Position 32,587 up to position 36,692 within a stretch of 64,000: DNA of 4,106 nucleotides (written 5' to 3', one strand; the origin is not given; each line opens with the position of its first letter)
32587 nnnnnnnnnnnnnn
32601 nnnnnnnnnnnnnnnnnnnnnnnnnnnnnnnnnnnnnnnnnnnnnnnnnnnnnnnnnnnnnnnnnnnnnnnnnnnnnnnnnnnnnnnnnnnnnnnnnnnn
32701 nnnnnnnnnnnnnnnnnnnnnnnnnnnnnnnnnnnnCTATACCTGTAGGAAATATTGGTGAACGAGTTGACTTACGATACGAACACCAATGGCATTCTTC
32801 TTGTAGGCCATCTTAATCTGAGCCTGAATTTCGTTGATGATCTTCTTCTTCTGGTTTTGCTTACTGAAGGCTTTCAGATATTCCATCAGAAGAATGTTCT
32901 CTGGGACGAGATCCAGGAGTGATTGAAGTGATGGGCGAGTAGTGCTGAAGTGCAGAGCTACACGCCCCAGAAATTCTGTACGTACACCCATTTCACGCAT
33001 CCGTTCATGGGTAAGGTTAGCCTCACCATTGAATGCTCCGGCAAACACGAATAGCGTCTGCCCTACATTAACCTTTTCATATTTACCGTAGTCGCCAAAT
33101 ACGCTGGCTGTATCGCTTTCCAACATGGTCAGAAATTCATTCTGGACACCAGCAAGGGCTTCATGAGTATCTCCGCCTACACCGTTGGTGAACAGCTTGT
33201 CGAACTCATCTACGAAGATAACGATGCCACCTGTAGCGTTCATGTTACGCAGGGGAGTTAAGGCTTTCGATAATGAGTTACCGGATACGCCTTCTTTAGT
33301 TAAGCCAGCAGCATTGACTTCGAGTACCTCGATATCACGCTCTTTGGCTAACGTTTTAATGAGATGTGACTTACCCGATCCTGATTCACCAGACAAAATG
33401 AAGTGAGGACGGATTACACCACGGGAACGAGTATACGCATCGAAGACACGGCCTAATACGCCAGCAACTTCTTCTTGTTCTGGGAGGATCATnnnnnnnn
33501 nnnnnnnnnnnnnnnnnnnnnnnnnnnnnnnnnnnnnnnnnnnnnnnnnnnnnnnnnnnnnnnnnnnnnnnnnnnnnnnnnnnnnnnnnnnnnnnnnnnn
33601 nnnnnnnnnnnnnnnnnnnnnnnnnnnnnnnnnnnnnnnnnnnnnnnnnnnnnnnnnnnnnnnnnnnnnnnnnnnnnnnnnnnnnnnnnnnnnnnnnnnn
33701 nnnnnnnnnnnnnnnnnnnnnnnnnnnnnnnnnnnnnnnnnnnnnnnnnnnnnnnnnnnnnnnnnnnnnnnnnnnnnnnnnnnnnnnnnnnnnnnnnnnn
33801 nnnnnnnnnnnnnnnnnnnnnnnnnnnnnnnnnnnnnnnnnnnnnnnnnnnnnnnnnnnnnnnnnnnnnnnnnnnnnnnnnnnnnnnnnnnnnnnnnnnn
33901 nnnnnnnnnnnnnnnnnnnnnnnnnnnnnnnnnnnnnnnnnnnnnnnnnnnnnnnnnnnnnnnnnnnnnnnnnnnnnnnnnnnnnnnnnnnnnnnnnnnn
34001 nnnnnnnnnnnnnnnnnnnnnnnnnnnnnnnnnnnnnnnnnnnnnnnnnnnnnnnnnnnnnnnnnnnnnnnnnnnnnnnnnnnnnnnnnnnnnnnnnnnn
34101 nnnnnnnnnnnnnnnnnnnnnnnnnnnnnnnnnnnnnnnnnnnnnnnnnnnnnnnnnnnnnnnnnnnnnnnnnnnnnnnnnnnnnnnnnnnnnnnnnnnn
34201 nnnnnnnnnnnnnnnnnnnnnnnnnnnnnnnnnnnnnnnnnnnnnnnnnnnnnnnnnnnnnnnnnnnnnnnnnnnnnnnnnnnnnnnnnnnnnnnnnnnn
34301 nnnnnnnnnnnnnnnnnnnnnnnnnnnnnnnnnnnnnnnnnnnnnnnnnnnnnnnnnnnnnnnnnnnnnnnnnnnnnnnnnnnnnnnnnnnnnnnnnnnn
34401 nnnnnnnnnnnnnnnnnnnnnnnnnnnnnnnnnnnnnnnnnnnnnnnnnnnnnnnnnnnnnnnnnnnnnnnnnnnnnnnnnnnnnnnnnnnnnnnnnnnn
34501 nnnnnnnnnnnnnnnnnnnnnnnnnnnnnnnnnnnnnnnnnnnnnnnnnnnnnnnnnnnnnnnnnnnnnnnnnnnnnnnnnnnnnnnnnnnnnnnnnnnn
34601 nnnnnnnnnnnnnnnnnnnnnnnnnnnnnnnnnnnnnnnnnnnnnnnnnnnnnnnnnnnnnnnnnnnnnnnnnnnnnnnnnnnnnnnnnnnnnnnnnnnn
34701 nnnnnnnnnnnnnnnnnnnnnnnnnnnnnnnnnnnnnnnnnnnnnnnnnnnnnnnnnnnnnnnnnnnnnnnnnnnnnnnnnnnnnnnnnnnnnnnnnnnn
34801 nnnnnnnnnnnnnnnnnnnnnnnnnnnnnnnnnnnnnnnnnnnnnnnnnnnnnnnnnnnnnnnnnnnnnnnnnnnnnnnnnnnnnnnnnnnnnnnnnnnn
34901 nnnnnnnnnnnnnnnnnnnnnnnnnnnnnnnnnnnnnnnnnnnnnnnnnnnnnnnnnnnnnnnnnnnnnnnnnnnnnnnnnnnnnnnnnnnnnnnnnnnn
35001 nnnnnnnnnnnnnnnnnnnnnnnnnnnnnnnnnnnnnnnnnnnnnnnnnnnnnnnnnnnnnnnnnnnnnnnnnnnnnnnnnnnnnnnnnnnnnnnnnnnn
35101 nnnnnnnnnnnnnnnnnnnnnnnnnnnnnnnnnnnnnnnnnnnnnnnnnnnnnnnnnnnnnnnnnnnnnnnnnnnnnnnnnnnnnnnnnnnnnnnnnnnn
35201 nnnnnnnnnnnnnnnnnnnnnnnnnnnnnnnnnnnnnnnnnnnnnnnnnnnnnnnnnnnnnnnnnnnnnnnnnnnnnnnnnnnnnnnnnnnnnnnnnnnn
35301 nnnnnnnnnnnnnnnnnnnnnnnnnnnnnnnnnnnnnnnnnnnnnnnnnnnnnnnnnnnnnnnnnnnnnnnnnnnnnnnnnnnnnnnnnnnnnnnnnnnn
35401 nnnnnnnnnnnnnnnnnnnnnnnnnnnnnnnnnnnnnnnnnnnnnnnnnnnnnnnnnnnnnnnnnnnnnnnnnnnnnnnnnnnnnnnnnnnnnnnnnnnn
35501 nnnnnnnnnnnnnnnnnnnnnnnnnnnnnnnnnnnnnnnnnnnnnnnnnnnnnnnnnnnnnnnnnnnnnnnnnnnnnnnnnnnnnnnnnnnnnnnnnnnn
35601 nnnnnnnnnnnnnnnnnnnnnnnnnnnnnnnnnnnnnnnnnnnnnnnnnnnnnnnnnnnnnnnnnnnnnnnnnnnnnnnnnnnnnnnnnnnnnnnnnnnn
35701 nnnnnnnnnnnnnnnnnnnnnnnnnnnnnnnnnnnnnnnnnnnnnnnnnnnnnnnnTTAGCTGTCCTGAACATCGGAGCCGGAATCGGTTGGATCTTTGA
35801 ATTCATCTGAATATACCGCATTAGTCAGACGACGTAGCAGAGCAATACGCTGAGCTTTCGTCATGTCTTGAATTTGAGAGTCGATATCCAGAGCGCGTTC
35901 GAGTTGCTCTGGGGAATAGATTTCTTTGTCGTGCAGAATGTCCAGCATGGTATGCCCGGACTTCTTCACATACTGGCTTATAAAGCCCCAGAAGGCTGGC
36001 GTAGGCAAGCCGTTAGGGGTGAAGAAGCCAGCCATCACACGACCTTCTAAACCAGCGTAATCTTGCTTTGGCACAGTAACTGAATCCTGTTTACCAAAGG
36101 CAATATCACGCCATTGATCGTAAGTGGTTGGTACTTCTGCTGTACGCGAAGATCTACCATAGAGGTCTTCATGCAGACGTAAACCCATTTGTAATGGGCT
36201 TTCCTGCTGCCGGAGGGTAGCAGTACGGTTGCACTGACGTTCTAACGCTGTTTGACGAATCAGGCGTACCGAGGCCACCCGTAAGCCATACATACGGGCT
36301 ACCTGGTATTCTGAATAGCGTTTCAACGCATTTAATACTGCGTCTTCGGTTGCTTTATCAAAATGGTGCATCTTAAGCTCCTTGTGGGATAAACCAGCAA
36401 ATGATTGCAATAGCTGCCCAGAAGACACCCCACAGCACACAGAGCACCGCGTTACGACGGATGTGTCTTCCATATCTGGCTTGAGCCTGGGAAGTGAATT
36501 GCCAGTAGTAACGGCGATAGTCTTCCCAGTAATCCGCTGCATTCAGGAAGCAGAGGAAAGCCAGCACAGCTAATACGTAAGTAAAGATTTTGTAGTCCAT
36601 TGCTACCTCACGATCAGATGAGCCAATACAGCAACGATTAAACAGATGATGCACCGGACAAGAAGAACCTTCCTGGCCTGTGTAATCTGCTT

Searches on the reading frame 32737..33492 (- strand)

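Call 73: search_protein_families(library=phrogs, proteins=[window:32737-33492:-], max_evalue=0.00001)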
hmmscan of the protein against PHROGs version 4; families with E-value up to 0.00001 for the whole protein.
window:32737-33492:- (251 aa): 4 families
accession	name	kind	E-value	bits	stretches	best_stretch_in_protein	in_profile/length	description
phrog_5534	-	unknown function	5.1e-97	325.3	1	4-250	3-249/273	-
phrog_4339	-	unknown function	1.8e-22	81.2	2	91-250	359-506/552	-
phrog_168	-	DNA, RNA and nucleotide metabolism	3.1e-08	34.6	1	2-100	24-112/314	clamp loader of DNA polymerase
phrog_8638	-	unknown function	1.2e-07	31.7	1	31-132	308-409/568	-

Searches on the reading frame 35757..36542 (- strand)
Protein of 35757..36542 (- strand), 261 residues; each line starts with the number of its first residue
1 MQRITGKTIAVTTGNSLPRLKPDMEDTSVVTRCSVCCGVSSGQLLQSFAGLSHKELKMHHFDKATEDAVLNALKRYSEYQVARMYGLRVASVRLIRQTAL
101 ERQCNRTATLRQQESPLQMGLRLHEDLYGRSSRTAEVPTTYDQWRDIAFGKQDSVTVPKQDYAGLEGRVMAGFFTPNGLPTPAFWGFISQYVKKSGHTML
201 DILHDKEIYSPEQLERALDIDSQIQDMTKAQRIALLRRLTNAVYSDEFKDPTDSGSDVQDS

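Call 73: search_protein_families(library=phrogs, proteins=[window:35757-36542:-], max_evalue=0.00001)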
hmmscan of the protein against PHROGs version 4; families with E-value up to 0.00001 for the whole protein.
window:35757-36542:- (261 aa): 1 family
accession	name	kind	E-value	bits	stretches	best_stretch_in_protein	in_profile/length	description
phrog_26890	-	unknown function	5.4e-56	190.2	1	65-260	7-193/195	-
